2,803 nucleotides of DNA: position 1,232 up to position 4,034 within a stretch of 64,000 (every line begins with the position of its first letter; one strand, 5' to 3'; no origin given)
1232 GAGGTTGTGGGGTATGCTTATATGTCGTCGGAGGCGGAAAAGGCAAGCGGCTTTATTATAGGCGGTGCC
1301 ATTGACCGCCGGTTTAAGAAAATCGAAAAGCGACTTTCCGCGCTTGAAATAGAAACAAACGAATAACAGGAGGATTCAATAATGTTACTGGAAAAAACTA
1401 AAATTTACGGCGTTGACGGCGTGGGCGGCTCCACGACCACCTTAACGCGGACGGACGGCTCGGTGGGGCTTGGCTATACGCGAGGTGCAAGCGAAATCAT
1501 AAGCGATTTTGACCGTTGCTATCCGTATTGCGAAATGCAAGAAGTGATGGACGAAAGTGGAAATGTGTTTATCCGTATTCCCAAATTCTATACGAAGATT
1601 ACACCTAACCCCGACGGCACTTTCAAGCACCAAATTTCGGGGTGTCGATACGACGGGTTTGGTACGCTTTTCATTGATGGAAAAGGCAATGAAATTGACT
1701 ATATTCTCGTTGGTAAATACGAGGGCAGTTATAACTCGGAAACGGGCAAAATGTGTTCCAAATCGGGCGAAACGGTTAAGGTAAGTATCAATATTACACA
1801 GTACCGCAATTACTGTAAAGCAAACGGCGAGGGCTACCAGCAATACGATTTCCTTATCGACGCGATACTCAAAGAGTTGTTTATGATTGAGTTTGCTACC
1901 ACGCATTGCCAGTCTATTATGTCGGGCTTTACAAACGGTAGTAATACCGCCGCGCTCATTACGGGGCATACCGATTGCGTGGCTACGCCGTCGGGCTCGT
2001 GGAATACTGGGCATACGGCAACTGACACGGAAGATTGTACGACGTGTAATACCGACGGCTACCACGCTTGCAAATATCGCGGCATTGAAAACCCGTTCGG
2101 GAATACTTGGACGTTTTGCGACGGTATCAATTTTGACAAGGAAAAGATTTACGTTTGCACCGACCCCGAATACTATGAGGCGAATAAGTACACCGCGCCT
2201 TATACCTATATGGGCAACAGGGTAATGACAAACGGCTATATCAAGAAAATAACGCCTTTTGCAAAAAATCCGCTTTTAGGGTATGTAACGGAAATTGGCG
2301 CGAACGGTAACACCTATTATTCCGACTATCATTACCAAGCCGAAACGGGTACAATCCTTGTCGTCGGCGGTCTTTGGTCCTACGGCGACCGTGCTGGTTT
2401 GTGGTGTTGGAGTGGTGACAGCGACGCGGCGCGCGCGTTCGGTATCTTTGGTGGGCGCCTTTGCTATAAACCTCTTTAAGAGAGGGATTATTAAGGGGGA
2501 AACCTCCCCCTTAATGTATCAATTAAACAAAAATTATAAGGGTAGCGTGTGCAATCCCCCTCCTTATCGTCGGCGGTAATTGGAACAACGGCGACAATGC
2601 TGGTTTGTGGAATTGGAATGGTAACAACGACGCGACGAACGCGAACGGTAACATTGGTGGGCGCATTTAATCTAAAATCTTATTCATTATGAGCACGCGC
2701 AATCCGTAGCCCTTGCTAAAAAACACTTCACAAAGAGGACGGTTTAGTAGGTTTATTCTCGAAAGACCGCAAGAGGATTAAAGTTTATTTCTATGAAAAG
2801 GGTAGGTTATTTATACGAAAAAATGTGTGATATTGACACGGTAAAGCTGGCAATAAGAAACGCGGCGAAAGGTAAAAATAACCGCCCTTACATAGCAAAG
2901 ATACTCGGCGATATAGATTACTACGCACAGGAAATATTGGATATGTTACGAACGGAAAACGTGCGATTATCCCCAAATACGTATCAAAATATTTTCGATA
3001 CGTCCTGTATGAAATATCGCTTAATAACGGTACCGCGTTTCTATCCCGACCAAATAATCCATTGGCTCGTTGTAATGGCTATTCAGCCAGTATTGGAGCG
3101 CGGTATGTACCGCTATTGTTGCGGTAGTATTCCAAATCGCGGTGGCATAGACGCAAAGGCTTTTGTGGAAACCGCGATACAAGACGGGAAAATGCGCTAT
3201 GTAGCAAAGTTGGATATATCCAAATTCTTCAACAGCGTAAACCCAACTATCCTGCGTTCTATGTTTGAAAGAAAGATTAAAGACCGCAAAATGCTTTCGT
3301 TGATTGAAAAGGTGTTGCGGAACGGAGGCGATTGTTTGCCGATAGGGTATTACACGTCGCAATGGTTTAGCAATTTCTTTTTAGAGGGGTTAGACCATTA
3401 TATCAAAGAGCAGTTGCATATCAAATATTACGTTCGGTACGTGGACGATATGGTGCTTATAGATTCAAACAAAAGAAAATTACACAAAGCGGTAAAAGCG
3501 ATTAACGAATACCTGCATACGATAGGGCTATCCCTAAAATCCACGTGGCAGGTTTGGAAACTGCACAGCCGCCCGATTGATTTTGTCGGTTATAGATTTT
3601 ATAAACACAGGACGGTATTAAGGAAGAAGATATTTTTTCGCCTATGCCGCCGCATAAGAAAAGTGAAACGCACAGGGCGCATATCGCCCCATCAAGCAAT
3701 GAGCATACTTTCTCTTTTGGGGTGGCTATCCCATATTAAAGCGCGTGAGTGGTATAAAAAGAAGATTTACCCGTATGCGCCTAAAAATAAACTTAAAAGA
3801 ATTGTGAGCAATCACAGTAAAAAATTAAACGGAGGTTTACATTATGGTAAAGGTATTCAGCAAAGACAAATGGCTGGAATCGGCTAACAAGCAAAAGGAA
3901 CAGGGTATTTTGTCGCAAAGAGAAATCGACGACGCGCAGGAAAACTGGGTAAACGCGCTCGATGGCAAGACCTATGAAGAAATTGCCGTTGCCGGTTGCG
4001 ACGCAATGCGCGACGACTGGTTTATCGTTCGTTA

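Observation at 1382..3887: Complete diversity-generating retroelement (target-VR, TR, RT) with adenine-only mismatches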

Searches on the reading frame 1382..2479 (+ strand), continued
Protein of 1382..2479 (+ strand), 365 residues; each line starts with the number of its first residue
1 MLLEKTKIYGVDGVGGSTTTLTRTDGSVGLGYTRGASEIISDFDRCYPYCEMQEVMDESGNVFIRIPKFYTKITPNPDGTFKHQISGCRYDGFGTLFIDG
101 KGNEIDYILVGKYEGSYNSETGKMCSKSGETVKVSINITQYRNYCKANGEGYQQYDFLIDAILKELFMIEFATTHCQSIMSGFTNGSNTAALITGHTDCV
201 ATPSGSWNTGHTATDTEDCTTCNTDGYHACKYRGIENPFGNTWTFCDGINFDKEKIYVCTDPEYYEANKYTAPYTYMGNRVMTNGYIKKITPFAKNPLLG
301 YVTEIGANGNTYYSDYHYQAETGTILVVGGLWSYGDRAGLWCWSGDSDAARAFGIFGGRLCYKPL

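Call 98: find_encoding_contigs(protein=P0133, flank=1500, max_places=6)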
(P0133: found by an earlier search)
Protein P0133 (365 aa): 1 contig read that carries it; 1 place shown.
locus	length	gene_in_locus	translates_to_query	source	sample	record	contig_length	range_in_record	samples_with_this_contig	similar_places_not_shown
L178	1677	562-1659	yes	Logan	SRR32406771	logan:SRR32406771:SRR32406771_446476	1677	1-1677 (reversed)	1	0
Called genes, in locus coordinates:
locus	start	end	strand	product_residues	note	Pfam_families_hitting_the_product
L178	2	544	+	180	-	?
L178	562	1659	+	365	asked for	-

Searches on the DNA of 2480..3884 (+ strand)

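Call 27: search_rna_families(source=window, start=2480, end=2900, threshold=evalue, max_evalue=1, show_alignments=2)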
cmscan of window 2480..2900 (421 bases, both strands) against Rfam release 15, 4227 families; matches with E-value up to 1: 2.
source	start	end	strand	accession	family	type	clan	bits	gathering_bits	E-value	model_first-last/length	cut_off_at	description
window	2707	2785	+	RF03021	RT-18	Gene; sRNA;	-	46.4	41.3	3.9e-07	1-84/84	no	RT-18 RNA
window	2702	2783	+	RF03020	RT-17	Gene; sRNA;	-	24.5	40.4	0.016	1-95/95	no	RT-17 RNA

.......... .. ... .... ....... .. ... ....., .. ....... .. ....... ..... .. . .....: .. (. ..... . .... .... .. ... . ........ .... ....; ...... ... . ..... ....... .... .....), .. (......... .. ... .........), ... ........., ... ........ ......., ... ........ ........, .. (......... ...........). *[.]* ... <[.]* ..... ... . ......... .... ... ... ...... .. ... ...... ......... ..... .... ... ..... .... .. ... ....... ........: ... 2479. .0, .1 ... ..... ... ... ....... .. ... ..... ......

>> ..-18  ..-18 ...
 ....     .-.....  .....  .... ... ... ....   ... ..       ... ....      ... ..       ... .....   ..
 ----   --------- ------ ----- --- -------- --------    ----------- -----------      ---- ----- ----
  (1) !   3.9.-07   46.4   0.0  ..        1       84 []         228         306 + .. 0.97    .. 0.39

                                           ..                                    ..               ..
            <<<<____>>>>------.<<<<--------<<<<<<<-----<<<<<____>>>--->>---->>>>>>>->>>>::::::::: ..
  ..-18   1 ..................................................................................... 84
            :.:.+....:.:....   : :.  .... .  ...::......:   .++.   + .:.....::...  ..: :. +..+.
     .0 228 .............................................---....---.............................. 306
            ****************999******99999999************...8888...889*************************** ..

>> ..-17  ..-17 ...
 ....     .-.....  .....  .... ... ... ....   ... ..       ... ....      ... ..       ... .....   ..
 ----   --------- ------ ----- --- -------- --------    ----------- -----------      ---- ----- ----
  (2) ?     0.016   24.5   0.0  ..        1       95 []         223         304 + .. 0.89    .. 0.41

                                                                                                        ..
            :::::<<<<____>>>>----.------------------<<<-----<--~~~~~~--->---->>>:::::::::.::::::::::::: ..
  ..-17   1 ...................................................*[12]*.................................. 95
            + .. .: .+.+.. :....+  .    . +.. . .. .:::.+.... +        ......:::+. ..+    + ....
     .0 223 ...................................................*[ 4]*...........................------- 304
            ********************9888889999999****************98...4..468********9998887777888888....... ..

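Call 47: search_rna_families(sources=[L015, L020, L021, L022, L023, L029, L030, L032, L036, L040, L043, L049, L053, L055, L058, L064, L068, L072, L085, L092], threshold=gathering)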
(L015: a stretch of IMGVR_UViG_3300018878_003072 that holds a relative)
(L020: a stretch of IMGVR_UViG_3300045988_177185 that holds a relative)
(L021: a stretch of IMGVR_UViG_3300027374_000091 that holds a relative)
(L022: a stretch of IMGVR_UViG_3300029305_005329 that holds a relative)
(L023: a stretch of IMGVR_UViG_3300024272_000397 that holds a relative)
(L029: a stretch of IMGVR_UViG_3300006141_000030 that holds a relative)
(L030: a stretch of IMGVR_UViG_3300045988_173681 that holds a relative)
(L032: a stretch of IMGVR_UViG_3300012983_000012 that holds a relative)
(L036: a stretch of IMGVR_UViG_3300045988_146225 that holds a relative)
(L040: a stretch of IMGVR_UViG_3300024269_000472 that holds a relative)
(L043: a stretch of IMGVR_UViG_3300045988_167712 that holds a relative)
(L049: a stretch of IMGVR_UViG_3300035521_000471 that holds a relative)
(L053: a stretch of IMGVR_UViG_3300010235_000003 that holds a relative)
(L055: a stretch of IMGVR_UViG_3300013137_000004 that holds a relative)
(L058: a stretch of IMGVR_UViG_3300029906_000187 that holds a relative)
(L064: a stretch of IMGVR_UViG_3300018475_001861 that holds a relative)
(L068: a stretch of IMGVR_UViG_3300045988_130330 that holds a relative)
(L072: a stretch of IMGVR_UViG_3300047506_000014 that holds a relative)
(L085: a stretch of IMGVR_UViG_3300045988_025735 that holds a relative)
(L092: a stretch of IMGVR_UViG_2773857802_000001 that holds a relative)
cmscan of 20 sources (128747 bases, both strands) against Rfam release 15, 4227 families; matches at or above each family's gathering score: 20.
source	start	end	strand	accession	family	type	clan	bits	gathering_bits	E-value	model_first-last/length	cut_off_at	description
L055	2915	2993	+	RF03021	RT-18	Gene; sRNA;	-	73.6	41.3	6.1e-11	1-84/84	no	RT-18 RNA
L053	2915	2992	+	RF03021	RT-18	Gene; sRNA;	-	72.1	41.3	1.3e-10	1-84/84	no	RT-18 RNA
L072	2920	2996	+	RF03021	RT-18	Gene; sRNA;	-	68.8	41.3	7.7e-10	1-84/84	no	RT-18 RNA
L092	2915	2988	+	RF03021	RT-18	Gene; sRNA;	-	68.8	41.3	7.9e-10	1-84/84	no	RT-18 RNA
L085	2913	2993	+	RF03021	RT-18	Gene; sRNA;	-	64.8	41.3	6.5e-09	1-84/84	no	RT-18 RNA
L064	2914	2990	+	RF03021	RT-18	Gene; sRNA;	-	63.6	41.3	1.2e-08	1-84/84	no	RT-18 RNA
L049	2911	2993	+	RF03021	RT-18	Gene; sRNA;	-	58.7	41.3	1.7e-07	1-84/84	no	RT-18 RNA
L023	2919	2996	+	RF03021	RT-18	Gene; sRNA;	-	54.4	41.3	1.7e-06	1-84/84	no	RT-18 RNA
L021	2925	2999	+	RF03021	RT-18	Gene; sRNA;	-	53.3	41.3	3.1e-06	1-84/84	no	RT-18 RNA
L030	2925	2999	+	RF03021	RT-18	Gene; sRNA;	-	52.8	41.3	3.9e-06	1-84/84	no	RT-18 RNA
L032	2921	2998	+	RF03021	RT-18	Gene; sRNA;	-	52.4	41.3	4.9e-06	1-84/84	no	RT-18 RNA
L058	2921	2991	+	RF03021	RT-18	Gene; sRNA;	-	51.5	41.3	8.1e-06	1-84/84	no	RT-18 RNA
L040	2915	2993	+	RF03021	RT-18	Gene; sRNA;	-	51.4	41.3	8.6e-06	1-84/84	no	RT-18 RNA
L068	2896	2975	+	RF03021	RT-18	Gene; sRNA;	-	51.4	41.3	8.4e-06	1-84/84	no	RT-18 RNA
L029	2920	2997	+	RF03021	RT-18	Gene; sRNA;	-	51.3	41.3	8.9e-06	1-84/84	no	RT-18 RNA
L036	2920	2996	+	RF03021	RT-18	Gene; sRNA;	-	51.1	41.3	1e-05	1-84/84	no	RT-18 RNA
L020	2925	2999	+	RF03021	RT-18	Gene; sRNA;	-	51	41.3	1e-05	1-84/84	no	RT-18 RNA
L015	2916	2994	+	RF03021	RT-18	Gene; sRNA;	-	50.6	41.3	1.3e-05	1-84/84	no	RT-18 RNA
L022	2913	2994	+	RF03021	RT-18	Gene; sRNA;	-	48.2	41.3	4.6e-05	1-84/84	no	RT-18 RNA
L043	2922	2998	+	RF03021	RT-18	Gene; sRNA;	-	46.5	41.3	0.00012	1-84/84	no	RT-18 RNA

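Call 82: search_rna_families(sources=[L175, L176], threshold=evalue, max_evalue=0.01)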
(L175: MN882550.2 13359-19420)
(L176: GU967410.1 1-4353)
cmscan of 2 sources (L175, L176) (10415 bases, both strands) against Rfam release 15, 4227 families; matches with E-value up to 0.01: 3.
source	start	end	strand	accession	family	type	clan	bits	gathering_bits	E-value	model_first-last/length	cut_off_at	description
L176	702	777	+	RF03021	RT-18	Gene; sRNA;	-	59.2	41.3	1.1e-08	1-84/84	no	RT-18 RNA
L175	2385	2494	+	RF03025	RT-4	Gene; sRNA;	-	49.1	73.5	2.8e-06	1-118/118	no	RT-4 RNA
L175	2405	2493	+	RF03021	RT-18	Gene; sRNA;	-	34.6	41.3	0.0052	1-84/84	no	RT-18 RNA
